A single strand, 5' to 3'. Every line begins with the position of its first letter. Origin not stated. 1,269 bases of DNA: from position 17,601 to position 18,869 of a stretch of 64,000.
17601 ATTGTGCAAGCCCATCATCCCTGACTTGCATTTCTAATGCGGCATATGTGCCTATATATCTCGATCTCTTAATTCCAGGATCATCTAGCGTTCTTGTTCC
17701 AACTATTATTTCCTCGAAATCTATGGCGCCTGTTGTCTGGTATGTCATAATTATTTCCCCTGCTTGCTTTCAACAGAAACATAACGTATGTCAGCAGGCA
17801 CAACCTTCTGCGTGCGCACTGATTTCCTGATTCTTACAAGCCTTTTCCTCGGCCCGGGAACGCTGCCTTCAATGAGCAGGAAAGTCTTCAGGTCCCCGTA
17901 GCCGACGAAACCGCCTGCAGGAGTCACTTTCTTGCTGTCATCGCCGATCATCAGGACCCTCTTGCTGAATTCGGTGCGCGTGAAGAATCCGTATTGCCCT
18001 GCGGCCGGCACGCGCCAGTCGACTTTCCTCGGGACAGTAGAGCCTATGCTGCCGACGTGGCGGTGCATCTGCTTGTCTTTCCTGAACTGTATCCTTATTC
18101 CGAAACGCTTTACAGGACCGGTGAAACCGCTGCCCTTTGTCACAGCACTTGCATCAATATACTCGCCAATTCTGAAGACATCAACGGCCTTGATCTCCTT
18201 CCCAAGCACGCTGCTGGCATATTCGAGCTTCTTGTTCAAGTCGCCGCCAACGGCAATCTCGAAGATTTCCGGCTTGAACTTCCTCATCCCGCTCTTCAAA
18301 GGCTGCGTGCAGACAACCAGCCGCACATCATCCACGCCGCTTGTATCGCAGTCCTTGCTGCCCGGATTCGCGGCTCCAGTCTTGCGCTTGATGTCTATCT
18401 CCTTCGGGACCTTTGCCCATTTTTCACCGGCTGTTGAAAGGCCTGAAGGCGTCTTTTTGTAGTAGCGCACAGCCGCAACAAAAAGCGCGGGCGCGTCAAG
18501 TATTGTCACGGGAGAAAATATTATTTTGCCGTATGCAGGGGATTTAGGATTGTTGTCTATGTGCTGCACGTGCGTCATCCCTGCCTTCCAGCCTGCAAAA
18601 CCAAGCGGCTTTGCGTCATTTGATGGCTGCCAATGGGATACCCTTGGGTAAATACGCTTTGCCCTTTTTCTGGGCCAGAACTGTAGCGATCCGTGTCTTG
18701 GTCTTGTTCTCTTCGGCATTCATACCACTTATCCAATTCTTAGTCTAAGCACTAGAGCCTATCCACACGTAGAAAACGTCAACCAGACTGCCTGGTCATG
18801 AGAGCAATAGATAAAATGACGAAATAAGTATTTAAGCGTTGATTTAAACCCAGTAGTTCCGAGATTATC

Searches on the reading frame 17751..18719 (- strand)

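Call 9: search_protein_families(library=pfam, proteins=[window:17751-18719:-], max_evalue=0.00001)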
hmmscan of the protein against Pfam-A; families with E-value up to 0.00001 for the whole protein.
window:17751-18719:- (322 aa): 1 family
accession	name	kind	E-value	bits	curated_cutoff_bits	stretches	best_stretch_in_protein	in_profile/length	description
PF00297.29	Ribosomal_L3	-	1.8e-66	225.1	22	1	1-318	1-366/369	Ribosomal protein L3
